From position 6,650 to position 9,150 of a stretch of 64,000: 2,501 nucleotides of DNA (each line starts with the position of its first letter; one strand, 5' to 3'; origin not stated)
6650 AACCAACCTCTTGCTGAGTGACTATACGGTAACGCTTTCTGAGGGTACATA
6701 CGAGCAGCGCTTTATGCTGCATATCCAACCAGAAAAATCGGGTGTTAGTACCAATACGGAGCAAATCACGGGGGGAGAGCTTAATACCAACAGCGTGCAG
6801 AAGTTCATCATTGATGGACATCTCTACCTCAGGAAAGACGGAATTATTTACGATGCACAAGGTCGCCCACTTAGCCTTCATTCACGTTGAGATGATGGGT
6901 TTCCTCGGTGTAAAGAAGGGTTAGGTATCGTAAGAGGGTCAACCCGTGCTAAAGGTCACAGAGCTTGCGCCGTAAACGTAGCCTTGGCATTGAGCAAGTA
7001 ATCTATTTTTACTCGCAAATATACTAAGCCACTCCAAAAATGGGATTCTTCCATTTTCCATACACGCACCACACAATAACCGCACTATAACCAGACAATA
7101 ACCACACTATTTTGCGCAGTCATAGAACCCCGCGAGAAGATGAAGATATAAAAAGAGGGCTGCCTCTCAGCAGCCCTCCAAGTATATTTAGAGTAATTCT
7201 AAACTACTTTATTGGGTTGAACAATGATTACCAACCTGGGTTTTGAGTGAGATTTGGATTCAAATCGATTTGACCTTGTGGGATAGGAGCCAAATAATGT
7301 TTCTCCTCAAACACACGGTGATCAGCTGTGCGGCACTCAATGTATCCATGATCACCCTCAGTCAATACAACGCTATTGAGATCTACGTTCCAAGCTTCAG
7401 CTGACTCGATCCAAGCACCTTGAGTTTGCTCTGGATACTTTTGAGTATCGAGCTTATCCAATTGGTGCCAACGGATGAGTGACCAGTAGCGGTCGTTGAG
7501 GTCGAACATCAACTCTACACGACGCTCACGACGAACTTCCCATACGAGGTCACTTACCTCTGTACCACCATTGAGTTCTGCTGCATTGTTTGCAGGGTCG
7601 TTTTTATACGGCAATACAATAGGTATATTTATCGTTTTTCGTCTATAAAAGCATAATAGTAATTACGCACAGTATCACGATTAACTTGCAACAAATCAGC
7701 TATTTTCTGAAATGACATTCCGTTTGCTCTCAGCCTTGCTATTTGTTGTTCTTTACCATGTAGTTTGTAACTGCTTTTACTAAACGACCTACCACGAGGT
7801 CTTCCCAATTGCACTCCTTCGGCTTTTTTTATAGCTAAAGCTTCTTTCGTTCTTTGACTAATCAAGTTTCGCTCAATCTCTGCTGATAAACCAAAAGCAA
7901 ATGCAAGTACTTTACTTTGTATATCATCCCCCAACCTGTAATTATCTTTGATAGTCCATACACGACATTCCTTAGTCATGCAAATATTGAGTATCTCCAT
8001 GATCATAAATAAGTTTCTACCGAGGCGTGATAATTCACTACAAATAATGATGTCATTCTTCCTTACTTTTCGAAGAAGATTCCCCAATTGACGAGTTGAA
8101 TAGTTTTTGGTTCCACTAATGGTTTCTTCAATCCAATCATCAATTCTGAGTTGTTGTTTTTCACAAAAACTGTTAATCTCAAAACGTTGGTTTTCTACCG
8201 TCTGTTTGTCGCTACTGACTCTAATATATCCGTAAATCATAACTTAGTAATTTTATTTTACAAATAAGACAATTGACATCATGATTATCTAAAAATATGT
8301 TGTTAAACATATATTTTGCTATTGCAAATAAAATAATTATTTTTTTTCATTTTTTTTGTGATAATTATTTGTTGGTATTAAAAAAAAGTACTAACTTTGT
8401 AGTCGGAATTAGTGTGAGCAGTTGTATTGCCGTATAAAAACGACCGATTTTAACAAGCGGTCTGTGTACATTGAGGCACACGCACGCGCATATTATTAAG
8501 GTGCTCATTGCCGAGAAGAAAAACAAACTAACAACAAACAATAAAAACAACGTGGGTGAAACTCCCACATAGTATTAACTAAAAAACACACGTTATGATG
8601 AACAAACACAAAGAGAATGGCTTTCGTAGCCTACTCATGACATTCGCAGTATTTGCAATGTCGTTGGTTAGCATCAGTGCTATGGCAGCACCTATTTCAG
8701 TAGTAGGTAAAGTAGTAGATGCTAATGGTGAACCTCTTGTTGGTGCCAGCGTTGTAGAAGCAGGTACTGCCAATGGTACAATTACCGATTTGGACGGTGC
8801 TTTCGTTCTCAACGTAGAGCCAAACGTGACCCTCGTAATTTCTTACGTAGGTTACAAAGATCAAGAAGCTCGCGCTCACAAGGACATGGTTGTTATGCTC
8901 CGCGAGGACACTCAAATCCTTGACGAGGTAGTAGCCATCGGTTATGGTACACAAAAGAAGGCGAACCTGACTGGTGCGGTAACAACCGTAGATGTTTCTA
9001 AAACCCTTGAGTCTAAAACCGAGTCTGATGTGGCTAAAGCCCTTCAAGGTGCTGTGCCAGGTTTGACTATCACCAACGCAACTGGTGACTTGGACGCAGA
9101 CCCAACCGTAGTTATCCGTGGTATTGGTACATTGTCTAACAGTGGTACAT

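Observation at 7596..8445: hin-like self-contained invertible switch: serine invertase plus the susC/susD promoter between perfect 24-bp inverted repeats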

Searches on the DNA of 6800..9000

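Call 60: search_rna_families(source=window, start=6800, end=9000, threshold=evalue, max_evalue=1)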
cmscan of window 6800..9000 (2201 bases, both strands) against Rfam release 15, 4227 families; matches with E-value up to 1: 3.
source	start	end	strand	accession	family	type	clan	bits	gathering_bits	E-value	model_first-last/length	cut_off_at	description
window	8503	8672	+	RF02956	DUF2693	Gene; sRNA;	-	19.2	81.3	0.79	1-165/165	no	DUF2693 RNA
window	8068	8151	+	RF01185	snR75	Gene; snRNA; snoRNA; CD-box;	CL00045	19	40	0.5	1-88/88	no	Small nucleolar RNA snR75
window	8511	8558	+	RF01675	CrcZ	Gene; sRNA;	-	14.9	95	0.31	1-398/398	no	Pseudomonas sRNA CrcZ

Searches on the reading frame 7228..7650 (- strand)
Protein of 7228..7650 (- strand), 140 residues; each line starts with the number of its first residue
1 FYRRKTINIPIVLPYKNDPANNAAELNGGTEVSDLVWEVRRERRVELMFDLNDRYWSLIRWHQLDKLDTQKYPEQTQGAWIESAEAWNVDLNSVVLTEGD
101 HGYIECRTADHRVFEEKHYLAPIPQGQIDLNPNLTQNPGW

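Call 8: search_protein_families(library=pfam, proteins=[window:7228-7650:-], max_evalue=0.01)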
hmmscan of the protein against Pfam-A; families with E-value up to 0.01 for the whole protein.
window:7228-7650:- (140 aa): 1 family
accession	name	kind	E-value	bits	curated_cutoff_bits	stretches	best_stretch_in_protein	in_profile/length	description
PF07980.17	SusD_RagB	-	5.7e-17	62.7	23.1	1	27-140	205-297/297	SusD family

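Call 9: search_protein_families(library=ncbifam, proteins=[window:7228-7650:-], max_evalue=0.01)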
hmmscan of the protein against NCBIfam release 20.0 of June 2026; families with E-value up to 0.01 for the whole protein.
window:7228-7650:- (140 aa): 0 families

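Call 76: find_encoding_contigs(protein=window:7231-7614:-, flank=3000, max_places=10)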
Protein seq(128 aa) (128 aa): no gene with exactly this product is on record in the collection.
